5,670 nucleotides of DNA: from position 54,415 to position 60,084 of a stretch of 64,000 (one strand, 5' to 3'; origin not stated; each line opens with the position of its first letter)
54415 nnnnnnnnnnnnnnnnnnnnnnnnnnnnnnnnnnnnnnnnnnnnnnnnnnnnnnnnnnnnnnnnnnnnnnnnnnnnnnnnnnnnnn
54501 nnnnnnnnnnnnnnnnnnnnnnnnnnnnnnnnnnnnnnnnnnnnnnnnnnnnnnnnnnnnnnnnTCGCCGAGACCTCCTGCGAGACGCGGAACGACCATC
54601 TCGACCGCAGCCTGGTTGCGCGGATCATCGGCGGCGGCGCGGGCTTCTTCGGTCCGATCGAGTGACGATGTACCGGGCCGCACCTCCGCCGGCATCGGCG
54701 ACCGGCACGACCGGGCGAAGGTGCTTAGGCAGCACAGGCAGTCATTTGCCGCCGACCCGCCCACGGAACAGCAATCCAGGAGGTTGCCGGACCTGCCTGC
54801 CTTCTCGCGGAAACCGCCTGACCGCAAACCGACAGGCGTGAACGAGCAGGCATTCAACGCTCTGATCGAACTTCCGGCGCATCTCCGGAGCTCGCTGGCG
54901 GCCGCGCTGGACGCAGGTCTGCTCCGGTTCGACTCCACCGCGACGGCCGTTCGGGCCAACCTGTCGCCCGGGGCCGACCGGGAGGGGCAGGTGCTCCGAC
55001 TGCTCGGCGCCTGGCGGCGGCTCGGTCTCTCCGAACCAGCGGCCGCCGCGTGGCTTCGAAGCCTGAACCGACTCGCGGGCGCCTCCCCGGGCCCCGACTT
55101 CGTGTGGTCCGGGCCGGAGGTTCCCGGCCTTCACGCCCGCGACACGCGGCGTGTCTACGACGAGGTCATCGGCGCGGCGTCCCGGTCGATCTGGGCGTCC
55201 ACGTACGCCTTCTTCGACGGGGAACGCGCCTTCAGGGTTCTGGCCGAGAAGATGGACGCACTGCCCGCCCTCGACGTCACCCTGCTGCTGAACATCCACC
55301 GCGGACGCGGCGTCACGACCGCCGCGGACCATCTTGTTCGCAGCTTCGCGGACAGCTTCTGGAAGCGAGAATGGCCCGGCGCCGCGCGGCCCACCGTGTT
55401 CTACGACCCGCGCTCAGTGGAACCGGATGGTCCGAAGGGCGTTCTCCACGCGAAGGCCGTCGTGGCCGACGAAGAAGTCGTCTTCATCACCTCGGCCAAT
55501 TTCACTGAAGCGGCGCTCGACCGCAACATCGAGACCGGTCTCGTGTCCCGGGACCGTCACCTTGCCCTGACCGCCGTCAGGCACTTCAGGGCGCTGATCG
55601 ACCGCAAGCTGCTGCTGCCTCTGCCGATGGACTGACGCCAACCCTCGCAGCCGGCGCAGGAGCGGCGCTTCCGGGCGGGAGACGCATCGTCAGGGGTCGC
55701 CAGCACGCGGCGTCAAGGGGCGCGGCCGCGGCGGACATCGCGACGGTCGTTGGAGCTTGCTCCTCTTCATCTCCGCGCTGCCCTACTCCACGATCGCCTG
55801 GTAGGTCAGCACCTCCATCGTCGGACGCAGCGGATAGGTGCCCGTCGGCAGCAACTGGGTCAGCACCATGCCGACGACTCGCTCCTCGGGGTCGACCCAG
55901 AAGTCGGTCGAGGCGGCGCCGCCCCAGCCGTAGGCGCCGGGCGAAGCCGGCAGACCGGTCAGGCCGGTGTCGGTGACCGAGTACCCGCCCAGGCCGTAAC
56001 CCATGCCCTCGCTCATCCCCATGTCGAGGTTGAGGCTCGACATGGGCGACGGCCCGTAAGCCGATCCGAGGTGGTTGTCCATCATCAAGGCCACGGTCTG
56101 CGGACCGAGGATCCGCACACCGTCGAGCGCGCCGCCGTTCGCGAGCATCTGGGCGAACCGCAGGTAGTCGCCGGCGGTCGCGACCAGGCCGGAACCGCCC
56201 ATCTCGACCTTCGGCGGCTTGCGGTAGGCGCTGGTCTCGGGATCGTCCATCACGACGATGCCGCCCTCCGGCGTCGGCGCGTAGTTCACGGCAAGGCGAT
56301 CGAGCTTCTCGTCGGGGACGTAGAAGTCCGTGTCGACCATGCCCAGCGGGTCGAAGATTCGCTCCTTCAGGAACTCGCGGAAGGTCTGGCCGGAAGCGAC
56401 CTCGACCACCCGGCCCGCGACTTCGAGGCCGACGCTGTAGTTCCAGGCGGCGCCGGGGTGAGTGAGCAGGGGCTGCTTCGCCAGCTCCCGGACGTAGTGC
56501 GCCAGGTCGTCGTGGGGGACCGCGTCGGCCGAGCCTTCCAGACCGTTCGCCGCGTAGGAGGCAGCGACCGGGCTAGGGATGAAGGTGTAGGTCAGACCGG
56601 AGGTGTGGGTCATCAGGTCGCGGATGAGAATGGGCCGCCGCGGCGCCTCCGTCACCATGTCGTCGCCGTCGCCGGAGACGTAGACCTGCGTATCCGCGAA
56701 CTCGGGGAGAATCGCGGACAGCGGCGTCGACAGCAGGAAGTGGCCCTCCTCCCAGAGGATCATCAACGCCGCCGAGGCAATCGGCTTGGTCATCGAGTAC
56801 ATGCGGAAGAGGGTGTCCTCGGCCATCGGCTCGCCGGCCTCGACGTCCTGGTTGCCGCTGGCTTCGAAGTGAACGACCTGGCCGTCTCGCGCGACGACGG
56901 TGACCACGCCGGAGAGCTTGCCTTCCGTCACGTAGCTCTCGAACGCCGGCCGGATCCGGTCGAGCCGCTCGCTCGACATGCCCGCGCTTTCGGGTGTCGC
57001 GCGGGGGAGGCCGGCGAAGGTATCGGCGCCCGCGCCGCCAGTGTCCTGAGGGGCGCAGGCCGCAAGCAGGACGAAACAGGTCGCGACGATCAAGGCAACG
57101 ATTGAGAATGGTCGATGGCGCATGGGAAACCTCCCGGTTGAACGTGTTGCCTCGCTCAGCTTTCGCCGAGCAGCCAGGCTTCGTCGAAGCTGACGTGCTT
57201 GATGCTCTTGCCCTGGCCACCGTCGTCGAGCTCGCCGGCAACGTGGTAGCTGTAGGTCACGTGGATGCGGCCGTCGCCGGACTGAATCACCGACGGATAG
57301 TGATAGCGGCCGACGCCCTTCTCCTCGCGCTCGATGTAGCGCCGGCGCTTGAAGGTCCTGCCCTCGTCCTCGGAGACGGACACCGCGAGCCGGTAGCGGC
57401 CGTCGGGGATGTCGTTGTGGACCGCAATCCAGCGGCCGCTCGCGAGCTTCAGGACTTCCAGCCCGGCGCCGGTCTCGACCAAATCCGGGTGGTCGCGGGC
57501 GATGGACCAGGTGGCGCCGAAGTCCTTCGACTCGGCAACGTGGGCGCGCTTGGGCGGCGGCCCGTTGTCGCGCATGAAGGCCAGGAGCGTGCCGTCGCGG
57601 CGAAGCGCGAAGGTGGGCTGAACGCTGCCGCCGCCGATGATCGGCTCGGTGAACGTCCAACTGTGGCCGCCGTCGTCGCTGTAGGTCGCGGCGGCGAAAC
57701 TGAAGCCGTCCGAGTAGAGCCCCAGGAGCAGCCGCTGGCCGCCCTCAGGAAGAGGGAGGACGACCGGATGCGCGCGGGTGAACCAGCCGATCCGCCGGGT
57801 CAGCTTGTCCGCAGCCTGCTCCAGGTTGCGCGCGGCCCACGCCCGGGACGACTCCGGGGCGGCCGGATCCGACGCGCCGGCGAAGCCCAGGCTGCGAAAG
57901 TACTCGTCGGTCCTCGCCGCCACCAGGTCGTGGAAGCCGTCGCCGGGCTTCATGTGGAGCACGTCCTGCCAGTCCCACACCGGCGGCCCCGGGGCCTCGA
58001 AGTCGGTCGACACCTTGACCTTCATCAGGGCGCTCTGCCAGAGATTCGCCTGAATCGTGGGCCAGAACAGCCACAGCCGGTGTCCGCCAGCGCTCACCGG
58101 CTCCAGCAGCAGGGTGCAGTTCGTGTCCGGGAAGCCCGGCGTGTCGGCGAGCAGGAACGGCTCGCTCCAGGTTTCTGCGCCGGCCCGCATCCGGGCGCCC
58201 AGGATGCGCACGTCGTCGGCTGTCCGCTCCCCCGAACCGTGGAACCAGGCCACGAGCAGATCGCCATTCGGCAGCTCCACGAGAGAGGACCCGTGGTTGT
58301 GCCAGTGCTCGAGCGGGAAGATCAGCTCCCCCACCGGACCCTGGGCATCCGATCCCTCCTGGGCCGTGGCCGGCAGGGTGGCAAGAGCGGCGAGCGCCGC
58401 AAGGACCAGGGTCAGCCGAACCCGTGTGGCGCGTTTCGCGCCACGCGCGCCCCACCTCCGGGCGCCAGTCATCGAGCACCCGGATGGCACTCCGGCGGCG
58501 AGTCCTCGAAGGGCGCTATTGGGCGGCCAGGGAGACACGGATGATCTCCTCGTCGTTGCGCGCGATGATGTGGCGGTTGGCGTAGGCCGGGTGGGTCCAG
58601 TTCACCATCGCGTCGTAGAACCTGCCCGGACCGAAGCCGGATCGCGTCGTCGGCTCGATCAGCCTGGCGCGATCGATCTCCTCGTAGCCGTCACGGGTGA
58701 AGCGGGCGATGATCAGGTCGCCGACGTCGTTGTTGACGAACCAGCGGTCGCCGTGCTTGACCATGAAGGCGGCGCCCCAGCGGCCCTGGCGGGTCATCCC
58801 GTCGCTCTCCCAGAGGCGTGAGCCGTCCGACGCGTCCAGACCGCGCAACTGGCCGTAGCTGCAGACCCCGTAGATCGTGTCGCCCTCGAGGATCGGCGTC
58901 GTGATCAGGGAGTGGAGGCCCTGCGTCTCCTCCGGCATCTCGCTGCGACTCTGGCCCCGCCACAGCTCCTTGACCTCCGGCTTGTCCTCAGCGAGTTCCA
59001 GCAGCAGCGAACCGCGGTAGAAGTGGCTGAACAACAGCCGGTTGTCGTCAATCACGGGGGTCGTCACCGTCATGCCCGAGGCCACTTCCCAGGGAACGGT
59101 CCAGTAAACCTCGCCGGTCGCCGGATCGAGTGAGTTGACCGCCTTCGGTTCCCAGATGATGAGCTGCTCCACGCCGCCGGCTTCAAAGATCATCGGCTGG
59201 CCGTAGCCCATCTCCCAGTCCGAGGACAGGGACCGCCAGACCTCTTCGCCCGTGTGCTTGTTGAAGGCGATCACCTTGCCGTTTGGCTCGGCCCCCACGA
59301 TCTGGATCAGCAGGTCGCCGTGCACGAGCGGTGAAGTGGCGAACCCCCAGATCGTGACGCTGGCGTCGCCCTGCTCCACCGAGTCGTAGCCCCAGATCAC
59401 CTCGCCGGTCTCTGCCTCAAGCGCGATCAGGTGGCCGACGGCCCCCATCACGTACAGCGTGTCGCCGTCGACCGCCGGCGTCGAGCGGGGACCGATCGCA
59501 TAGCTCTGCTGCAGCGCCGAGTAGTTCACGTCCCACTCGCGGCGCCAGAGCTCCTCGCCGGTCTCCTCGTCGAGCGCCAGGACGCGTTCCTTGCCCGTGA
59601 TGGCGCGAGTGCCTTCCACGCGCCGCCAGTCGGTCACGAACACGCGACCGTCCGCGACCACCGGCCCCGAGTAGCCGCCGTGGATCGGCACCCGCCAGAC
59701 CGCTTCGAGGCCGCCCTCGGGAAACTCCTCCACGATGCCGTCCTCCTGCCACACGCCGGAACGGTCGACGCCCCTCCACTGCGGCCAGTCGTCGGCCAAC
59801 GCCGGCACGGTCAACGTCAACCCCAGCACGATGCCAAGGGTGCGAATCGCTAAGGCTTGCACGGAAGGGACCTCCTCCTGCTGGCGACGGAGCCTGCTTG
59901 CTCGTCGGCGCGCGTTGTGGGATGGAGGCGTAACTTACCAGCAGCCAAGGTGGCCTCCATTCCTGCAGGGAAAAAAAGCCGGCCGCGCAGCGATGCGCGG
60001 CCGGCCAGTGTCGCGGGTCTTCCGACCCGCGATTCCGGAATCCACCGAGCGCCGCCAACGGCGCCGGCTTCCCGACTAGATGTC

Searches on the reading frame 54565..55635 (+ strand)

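Call 6: search_protein_families(library=pfam, proteins=[window:54565-55635:+])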
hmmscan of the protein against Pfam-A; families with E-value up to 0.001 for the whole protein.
window:54565-55635:+ (356 aa): 2 families
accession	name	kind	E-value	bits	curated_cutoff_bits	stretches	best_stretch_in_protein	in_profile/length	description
PF13091.12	PLDc_2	-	2.4e-11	44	27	1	200-344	3-131/132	PLD-like domain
PF00614.28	PLDc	-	1.2e-06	28.8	21.9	1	292-315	3-26/28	Phospholipase D Active site motif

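Call 22: search_protein_families(library=padloc, proteins=[window:54565-55635:+], max_evalue=0.00001)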
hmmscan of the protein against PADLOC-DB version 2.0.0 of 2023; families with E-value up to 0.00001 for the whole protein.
window:54565-55635:+ (356 aa): 19 families
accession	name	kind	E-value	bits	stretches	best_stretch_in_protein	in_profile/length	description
PDLC02587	DrmC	-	2e-68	228.3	1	99-354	4-265/267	DrmC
PDLC02597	DrmC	-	1.8e-30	104.6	1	110-334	19-225/242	DrmC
PDLC02585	DrmC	-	9.6e-28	95.4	1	95-350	3-250/253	DrmC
PDLC02588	DrmC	-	6.7e-25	86.2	1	117-354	26-253/256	DrmC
PDLC02595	DrmC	-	6.1e-24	83.2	1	111-352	28-266/269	DrmC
PDLC02607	DrmC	-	8.5e-24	82.3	1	112-347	26-256/265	DrmC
PDLC02606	DrmC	-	3.8e-21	73.7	1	179-351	20-180/182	DrmC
PDLC02612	DrmC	-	1.8e-19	68.2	1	176-350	76-230/235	DrmC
PDLC02605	DrmC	-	7.3e-17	59.8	1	178-351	100-266/270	DrmC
PDLC02602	DrmC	-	2e-15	54.7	1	178-348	91-252/381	DrmC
PDLC02613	DrmC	-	2.8e-14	51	1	178-353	81-261/262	DrmC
PDLC02609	DrmC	-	6.1e-14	50.6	1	98-342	5-230/241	DrmC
PDLC02589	DrmC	-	1.5e-12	45.2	1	178-350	94-259/264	DrmC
PDLC02608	DrmC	-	1.2e-11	42.6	1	289-350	96-157/162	DrmC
PDLC02610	DrmC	-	5.4e-09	34.8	1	291-351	43-103/107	DrmC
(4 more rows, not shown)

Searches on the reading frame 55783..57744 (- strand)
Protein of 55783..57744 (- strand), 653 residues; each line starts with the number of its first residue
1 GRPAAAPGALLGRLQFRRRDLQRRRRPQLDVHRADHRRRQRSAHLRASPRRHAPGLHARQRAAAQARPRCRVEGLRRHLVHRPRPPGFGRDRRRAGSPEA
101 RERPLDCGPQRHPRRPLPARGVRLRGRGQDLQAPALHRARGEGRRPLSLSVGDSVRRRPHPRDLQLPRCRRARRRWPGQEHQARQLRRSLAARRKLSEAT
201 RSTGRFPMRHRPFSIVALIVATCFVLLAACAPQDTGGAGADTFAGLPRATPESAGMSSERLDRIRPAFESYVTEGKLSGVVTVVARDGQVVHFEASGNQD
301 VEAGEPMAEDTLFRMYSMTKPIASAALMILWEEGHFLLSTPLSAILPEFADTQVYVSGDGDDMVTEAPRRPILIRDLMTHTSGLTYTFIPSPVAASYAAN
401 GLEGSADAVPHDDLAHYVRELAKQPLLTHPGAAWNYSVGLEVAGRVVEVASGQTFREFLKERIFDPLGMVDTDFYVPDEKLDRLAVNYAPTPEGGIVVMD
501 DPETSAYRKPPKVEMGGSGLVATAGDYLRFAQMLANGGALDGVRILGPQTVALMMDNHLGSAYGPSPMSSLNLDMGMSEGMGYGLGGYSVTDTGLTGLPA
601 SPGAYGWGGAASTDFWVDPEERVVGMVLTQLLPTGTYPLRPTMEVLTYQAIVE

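Call 32: search_protein_families(library=pfam, proteins=[window:55783-57744:-], max_evalue=0.01)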
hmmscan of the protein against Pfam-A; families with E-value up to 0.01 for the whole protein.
window:55783-57744:- (653 aa): 1 family
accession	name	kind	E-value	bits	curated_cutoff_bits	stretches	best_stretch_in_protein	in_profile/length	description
PF00144.29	Beta-lactamase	-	3.3e-64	217.6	27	1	267-634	4-313/329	Beta-lactamase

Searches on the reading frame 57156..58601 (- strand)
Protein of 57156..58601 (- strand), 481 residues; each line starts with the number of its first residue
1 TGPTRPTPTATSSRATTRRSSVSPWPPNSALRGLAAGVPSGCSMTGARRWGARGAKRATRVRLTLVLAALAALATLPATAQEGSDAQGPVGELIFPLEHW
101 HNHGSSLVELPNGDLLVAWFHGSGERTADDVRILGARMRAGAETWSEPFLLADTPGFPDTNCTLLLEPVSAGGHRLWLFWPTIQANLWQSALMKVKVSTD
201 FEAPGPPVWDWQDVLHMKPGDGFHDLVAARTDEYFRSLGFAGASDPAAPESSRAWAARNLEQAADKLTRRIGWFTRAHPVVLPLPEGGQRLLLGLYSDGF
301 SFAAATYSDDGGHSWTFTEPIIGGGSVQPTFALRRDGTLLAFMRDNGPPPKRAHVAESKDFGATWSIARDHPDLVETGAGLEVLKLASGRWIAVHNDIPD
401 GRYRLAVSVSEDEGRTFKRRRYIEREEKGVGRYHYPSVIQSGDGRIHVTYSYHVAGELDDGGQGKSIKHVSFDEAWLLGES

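Call 32: search_protein_families(library=pfam, proteins=[window:57156-58601:-], max_evalue=0.01)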
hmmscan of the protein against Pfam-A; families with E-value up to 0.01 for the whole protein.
window:57156-58601:- (481 aa): 1 family
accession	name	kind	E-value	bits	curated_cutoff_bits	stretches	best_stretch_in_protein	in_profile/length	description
PF13088.12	BNR_2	-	3.2e-34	119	31.4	2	290-448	123-277/277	BNR repeat-like domain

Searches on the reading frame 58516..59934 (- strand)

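Call 32: search_protein_families(library=pfam, proteins=[window:58516-59934:-], max_evalue=0.01)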
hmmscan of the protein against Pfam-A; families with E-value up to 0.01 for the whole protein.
window:58516-59934:- (472 aa): 4 families
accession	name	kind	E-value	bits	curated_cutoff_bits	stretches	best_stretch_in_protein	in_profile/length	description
PF13360.13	PQQ_2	-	2e-39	136.1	27.6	2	115-376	2-232/233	Outer membrane protein assembly factor BamB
PF01011.28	PQQ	-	1.2e-18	67.7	26.7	2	146-189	46-89/595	Glucose/ethanol/alcohol dehydrogenase, beta-propeller domain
PF23727.1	Beta-prop_FAM234A_B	-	0.00023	20.2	26.4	0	257-295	93-131/467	FAM234A/B beta-propeller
PF13570.13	Beta-prop_ACSF4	-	0.00037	20.4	133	1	149-283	135-254/329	Beta-alanine-activating enzyme, beta-propeller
